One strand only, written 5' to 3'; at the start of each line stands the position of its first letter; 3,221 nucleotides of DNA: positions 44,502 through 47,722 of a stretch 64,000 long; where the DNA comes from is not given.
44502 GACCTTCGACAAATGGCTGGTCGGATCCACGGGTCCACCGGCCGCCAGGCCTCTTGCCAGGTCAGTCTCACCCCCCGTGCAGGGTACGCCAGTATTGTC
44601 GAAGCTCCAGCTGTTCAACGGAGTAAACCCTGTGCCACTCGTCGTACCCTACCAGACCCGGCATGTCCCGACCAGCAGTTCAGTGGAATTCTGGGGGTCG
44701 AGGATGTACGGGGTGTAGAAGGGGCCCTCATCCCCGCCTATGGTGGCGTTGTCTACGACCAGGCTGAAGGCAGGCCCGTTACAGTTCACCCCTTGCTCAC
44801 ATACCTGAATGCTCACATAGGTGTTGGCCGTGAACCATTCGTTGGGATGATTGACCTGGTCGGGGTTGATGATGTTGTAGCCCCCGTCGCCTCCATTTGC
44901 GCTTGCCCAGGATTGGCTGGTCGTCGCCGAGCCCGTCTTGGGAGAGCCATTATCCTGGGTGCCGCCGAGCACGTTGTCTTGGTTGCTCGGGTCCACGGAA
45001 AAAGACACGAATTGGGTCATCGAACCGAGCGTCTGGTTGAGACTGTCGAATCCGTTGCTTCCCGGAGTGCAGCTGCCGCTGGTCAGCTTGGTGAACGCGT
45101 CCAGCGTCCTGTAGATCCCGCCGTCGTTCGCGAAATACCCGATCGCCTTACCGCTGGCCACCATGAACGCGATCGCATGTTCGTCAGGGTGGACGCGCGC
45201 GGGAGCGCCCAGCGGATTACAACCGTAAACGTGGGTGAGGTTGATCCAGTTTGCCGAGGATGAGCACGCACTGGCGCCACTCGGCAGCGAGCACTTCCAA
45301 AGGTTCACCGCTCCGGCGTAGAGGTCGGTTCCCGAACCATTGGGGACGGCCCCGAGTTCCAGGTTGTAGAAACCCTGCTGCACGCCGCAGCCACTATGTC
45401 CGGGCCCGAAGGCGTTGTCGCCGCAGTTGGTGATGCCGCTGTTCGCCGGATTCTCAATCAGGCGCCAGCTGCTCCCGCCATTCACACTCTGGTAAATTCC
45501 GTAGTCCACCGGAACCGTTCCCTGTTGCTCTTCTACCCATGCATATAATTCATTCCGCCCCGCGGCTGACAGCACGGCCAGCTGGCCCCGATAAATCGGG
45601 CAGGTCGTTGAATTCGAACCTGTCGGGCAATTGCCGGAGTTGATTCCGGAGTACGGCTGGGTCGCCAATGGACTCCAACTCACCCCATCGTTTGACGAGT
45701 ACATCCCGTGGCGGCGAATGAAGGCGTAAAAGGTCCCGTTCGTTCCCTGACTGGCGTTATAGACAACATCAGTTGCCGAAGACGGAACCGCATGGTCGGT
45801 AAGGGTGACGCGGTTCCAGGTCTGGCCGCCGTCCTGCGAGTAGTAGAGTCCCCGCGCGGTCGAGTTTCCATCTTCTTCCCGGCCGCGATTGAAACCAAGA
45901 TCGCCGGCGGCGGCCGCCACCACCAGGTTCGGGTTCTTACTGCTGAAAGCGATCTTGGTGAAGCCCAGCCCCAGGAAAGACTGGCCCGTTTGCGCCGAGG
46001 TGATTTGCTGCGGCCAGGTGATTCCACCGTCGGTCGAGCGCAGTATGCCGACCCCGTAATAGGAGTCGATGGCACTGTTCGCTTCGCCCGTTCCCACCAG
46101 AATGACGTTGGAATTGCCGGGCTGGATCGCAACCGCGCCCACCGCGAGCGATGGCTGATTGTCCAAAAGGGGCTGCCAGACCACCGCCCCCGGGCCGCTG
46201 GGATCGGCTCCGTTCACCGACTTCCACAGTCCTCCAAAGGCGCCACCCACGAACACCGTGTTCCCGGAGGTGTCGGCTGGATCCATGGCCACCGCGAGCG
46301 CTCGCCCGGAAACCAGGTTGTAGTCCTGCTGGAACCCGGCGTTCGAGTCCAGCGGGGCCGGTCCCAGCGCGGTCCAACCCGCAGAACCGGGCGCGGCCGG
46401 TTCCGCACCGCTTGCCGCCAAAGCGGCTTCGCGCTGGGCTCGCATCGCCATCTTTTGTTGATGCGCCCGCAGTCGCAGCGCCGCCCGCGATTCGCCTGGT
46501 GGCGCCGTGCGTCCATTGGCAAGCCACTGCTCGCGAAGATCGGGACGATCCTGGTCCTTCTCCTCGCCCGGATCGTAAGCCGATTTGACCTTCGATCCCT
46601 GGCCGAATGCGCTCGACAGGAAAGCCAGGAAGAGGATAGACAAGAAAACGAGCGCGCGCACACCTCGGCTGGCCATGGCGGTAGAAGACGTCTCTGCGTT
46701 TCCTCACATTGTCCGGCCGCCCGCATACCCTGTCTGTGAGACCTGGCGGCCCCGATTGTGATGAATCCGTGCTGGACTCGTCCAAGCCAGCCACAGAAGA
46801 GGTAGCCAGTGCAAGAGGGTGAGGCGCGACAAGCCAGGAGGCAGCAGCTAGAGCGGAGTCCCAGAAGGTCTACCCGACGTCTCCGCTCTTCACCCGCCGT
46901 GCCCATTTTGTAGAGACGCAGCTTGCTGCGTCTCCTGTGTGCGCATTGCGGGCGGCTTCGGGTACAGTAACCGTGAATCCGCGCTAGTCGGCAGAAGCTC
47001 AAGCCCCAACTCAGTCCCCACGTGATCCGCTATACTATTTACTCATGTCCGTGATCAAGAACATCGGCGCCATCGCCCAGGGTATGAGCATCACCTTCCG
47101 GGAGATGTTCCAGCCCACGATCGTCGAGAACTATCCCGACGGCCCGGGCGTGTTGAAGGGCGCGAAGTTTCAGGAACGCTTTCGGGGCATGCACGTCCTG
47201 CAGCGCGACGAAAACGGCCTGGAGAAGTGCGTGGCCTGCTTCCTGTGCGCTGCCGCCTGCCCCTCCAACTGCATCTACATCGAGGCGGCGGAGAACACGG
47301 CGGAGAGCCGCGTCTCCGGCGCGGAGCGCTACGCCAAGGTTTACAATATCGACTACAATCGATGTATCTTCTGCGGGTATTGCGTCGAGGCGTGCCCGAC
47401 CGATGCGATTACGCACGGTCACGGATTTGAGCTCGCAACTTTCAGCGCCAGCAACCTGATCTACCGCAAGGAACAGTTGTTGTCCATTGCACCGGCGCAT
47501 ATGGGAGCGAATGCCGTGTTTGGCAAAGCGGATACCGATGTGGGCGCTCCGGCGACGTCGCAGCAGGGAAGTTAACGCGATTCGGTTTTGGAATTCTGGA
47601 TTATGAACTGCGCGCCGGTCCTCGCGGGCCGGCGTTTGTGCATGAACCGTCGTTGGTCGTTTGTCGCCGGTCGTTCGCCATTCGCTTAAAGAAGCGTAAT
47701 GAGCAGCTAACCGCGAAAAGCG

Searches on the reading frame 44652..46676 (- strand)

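Call 25: search_protein_families(library=pfam, proteins=[window:44652-46676:-], max_evalue=0.0001)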
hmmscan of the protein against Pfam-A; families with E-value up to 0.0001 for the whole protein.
window:44652-46676:- (675 aa): 3 families
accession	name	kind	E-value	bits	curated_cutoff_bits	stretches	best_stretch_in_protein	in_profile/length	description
PF02012.26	BNR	-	3.3e-07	29.7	27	0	278-288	1-11/12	BNR/Asp-box repeat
PF13088.12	BNR_2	-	5.3e-06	26.4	31.4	1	207-354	84-222/277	BNR repeat-like domain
PF15902.12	Sortilin-Vps10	-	5.4e-05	22.6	33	0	211-338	3-113/446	Sortilin, neurotensin receptor 3,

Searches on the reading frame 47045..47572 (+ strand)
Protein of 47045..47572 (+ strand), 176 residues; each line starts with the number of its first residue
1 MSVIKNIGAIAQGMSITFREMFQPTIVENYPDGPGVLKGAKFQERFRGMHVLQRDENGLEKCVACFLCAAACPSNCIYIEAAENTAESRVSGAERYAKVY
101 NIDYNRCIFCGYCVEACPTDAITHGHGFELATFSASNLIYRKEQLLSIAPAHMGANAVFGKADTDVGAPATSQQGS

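Call 25: search_protein_families(library=pfam, proteins=[window:47045-47572:+], max_evalue=0.0001)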
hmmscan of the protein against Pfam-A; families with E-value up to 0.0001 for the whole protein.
window:47045-47572:+ (176 aa): 11 families
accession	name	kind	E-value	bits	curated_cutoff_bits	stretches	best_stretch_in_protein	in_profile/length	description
PF00037.32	Fer4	-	3.8e-13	49.1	21.1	1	101-123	2-24/24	4Fe-4S binding domain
PF12838.12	Fer4_7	-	5.4e-11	43.2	27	1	61-121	1-52/52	4Fe-4S dicluster domain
PF13237.11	Fer4_10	-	2e-10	40.9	25.5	2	59-118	6-53/53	4Fe-4S dicluster domain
PF13187.11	Fer4_9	-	1.2e-09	38.5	27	1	61-122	1-52/52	4Fe-4S dicluster domain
PF14697.11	Fer4_21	-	7e-09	36.1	35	0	102-123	3-27/59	4Fe-4S dicluster domain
PF13484.11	Fer4_16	-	1.1e-08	36.2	30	1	106-129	1-23/66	4Fe-4S double cluster binding domain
PF12797.12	Fer4_2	-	2.3e-07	30.7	24.5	0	102-119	5-22/22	4Fe-4S binding domain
PF12837.12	Fer4_6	-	2.9e-07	30.5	25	1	102-122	4-24/24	4Fe-4S binding domain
PF13183.11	Fer4_8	-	4.8e-06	27.4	27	0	59-120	2-67/68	4Fe-4S dicluster domain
PF13746.11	Fer4_18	-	1.3e-05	25.8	27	0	101-135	55-88/114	4Fe-4S dicluster domain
PF13534.11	Fer4_17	-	5e-05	24.2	22.2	0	61-120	1-59/61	4Fe-4S dicluster domain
